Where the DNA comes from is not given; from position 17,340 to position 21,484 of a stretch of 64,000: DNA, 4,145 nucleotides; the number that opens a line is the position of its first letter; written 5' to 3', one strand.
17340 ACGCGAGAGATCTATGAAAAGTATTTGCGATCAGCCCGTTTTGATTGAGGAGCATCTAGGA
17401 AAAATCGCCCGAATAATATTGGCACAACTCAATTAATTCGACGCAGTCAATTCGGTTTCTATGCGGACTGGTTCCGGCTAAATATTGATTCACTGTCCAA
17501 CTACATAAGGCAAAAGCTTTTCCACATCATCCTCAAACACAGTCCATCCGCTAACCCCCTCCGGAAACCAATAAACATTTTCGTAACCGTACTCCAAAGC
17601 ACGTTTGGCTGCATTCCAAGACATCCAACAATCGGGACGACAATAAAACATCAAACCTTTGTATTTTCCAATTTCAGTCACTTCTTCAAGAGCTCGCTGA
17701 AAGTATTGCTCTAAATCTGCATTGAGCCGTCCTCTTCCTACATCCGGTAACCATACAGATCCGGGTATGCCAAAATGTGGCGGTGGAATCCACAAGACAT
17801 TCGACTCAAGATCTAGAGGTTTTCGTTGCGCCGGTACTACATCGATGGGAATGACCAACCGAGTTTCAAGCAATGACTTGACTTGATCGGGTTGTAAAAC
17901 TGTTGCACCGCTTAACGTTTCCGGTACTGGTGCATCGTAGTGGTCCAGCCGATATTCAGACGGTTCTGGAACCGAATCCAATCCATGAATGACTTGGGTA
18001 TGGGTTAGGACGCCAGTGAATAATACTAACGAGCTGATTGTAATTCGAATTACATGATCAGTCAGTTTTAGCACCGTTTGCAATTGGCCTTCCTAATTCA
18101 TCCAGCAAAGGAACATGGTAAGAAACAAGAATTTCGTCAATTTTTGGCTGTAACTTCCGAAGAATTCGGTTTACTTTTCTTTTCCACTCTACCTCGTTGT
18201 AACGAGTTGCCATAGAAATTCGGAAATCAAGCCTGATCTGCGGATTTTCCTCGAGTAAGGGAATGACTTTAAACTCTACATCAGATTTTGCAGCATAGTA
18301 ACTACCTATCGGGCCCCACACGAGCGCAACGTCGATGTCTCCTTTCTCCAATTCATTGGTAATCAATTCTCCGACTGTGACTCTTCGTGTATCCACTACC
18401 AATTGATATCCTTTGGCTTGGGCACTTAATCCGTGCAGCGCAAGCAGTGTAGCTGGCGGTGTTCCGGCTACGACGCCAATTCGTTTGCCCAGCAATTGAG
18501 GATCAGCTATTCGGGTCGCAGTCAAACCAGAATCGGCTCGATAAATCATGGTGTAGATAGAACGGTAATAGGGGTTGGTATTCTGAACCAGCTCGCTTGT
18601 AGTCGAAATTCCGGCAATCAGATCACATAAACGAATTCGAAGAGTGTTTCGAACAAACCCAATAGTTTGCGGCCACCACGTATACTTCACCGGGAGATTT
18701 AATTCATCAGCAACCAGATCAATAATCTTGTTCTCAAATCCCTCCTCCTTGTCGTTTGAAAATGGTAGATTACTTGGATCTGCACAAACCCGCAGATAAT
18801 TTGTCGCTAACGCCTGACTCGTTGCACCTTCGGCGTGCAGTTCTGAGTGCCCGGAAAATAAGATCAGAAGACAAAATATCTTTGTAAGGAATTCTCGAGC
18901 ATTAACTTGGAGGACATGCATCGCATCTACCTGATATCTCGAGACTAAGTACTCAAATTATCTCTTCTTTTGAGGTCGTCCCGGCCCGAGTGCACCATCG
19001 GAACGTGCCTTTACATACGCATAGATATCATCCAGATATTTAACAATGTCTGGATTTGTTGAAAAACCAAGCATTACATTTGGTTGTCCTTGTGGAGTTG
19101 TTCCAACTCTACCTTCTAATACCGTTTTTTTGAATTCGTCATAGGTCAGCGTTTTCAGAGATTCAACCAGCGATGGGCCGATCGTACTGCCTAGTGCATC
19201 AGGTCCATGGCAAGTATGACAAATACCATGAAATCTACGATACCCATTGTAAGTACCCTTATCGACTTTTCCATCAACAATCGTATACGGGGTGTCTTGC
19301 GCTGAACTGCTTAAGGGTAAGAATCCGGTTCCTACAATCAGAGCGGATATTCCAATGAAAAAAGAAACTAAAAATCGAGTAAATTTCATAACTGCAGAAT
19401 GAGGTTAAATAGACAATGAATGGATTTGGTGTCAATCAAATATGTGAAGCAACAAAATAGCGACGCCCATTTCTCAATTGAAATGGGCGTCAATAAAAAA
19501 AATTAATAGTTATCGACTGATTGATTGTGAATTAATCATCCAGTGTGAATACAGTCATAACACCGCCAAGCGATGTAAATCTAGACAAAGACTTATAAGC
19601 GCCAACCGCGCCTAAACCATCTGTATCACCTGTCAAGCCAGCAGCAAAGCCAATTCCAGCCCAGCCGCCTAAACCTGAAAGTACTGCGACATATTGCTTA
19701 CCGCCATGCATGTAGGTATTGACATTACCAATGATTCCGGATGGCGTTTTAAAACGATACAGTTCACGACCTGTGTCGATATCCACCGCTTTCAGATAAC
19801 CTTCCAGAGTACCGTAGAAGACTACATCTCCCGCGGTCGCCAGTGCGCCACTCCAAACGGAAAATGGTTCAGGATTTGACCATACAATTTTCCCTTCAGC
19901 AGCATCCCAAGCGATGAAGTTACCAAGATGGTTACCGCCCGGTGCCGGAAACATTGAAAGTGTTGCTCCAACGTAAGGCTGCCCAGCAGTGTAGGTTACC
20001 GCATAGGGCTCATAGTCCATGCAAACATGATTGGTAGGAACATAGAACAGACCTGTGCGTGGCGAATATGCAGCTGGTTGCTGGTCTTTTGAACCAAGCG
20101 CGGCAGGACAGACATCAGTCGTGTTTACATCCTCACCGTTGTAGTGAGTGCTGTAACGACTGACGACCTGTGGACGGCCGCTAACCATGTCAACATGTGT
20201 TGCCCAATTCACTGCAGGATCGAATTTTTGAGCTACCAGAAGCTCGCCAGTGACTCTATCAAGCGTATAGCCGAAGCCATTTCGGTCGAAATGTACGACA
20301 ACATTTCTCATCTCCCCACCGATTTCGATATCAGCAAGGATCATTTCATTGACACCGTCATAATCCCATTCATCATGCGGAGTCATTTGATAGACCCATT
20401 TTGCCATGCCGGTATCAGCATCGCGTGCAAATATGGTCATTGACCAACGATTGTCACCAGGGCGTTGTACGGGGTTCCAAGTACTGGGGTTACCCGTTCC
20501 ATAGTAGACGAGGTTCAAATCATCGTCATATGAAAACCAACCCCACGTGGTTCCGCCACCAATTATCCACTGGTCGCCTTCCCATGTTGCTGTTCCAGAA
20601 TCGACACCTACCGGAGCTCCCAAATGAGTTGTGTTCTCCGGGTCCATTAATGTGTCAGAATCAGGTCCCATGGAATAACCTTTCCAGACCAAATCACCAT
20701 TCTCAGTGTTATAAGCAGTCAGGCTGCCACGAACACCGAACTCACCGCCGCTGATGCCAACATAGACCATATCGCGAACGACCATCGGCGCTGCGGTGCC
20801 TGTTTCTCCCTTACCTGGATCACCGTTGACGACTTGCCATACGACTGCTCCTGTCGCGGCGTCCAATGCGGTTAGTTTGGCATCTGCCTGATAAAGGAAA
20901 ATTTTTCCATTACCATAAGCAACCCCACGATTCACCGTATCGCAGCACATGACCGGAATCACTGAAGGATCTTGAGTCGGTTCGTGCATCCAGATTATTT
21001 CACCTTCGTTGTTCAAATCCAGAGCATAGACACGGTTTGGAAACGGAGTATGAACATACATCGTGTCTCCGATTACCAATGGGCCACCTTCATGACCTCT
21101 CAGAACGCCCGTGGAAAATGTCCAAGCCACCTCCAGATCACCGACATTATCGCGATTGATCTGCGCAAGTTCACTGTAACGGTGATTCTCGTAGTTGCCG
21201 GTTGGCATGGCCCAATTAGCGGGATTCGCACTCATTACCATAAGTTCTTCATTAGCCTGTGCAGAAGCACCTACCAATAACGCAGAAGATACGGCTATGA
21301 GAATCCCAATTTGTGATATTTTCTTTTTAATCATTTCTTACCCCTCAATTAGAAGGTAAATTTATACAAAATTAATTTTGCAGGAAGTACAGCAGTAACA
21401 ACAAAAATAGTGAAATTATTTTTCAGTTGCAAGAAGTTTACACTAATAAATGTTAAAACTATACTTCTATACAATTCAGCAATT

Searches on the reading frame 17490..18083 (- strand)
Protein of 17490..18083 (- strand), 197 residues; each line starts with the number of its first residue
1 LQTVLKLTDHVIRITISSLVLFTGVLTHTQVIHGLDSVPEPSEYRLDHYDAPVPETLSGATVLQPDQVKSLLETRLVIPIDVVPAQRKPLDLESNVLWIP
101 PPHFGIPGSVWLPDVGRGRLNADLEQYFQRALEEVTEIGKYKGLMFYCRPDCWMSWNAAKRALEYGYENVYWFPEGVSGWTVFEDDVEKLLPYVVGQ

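Call 5: search_protein_families(library=ncbifam, proteins=[window:17490-18083:-], max_evalue=0.0001)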
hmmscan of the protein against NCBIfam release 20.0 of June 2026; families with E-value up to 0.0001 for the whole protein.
window:17490-18083:- (197 aa): 2 families
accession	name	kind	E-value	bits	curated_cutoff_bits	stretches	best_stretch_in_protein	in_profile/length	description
TIGR03865.1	PQQ_CXXCW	subfamily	7.2e-56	188.6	128.05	1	31-190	6-165/167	PQQ-dependent catabolism-associated CXXCW motif protein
NF045694.1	seleno_TsoB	exception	1.2e-05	23.7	805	1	129-182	97-151/572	rhodanese/DsbD fusion-like selenoprotein TsoB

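Call 77: search_protein_families(library=pfam, proteins=[window:17490-18083:-], max_evalue=0.000001)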
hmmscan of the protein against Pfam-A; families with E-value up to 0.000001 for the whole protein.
window:17490-18083:- (197 aa): 0 families

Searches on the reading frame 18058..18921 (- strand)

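Call 5: search_protein_families(library=ncbifam, proteins=[window:18058-18921:-], max_evalue=0.0001)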
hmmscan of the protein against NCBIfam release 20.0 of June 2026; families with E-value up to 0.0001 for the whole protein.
window:18058-18921:- (287 aa): 3 families
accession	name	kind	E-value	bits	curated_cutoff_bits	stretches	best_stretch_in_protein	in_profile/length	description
TIGR03871.1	ABC_peri_MoxJ_2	subfamily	1.6e-85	286.4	212.15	1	43-273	2-232/232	quinoprotein dehydrogenase-associated putative ABC transporter substrate-binding protein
TIGR03870.1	ABC_MoxJ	equivalog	1.1e-36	126.6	258.1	1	43-273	2-246/246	methanol oxidation system protein MoxJ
TIGR01096.1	3A0103s03R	subfamily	7.9e-07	28.8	256.35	1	32-221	15-201/250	lysine/arginine/ornithine ABC transporter substrate-binding protein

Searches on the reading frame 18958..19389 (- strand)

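Call 5: search_protein_families(library=ncbifam, proteins=[window:18958-19389:-], max_evalue=0.0001)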
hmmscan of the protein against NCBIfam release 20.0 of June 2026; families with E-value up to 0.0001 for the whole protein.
window:18958-19389:- (143 aa): 1 family
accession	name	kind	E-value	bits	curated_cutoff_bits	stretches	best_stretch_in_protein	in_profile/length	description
TIGR03874.1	4cys_cytochr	equivalog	1.7e-32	112.1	161.75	1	35-142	21-128/143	c-type cytochrome, methanol metabolism-related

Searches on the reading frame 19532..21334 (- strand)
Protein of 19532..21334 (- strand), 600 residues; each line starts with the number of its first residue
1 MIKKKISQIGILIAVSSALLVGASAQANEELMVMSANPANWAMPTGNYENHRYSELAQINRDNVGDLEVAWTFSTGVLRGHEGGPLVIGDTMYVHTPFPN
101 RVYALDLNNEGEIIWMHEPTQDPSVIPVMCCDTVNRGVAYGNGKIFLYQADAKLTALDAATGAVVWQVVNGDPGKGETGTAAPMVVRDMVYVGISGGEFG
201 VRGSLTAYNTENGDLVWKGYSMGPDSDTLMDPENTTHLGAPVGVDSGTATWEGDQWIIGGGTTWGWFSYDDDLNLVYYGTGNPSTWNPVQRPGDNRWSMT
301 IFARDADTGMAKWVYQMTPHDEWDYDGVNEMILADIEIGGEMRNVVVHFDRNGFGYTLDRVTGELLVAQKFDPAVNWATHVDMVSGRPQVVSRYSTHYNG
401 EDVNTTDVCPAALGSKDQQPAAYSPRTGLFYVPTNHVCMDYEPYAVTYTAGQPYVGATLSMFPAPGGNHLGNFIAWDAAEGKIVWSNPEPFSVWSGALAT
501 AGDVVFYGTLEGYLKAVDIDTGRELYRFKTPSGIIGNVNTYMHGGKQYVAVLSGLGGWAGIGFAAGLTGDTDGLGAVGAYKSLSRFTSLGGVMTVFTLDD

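Call 5: search_protein_families(library=ncbifam, proteins=[window:19532-21334:-], max_evalue=0.0001)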
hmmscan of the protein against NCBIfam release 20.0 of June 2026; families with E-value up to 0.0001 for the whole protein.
window:19532-21334:- (600 aa): 5 families
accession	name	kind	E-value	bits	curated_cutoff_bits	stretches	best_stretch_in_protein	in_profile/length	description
TIGR03075.1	PQQ_enz_alc_DH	subfamily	1.7e-224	746.3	480.05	1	24-557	4-530/530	PQQ-dependent dehydrogenase, methanol/ethanol family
TIGR04528.1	acido_non_PQQ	subfamily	4.2e-88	296.3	650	1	40-554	5-485/493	acido-empty-quinoprotein group A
TIGR03074.1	PQQ_membr_DH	subfamily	2.2e-47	161.4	832.65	2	27-393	143-527/783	membrane-bound PQQ-dependent dehydrogenase, glucose/quinate/shikimate family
TIGR03300.1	assembly_YfgL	equivalog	1.5e-14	53.5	285.2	1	139-218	142-215/377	outer membrane protein assembly factor BamB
NF008351.0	PRK11138.1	equivalog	4.1e-12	45.3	423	1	100-219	79-186/394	outer membrane protein assembly factor BamB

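Call 79: search_solved_structures(query=window:19532-21334:-, max_evalue=1e-100)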
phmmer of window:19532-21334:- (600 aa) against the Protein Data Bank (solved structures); distinct sequences matched with E-value up to 1e-100: 16.
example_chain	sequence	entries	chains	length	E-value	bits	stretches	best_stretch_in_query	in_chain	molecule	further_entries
6dam_A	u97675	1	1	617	8.5e-286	952.4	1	4-598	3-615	Lanthanide-dependent methanol dehydrogenase XoxF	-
6oc5_A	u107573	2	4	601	1.3e-284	948.5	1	12-598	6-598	Lanthanide-dependent methanol dehydrogenase XoxF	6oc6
4mae_A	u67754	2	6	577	4.2e-199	666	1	28-599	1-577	Methanol dehydrogenase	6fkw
4tqo_B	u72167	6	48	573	9.6e-191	638.4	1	28-598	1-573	Methanol dehydrogenase protein, large subunit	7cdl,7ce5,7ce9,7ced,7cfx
9ism_A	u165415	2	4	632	2.1e-189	633.9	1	7-599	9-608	Methanol dehydrogenase, alpha subunit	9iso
2d0v_A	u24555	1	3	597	1.8e-186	624.3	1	28-599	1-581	methanol dehydrogenase large subunit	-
1lrw_A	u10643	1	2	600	2.1e-186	624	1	28-599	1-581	methanol dehydrogenase subunit 1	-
1h4i_A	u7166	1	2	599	3.2e-186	623.4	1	28-599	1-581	METHANOL DEHYDROGENASE SUBUNIT 1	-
1w6s_A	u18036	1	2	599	3.3e-186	623.4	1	28-599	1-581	METHANOL DEHYDROGENASE SUBUNIT 1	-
1h4j_A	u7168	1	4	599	9.9e-186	621.8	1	28-599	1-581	Methanol dehydrogenase [cytochrome c] subunit 1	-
1g72_A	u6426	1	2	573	2.7e-185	620.4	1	39-598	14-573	METHANOL DEHYDROGENASE HEAVY SUBUNIT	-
2ad6_A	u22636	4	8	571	3.3e-185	620.1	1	39-598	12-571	Methanol dehydrogenase subunit 1 | METHANOL DEHYDROGENASE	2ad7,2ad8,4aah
5xm3_A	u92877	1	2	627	5.7e-185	619.3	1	5-599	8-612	Glucose dehydrogenase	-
7o6z_A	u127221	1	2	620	1.7e-168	564.9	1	4-580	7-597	Methanol dehydrogenase (Cytochrome c) subunit 1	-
6zcv_A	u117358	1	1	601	8.9e-107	361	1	11-560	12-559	Quinoprotein ethanol dehydrogenase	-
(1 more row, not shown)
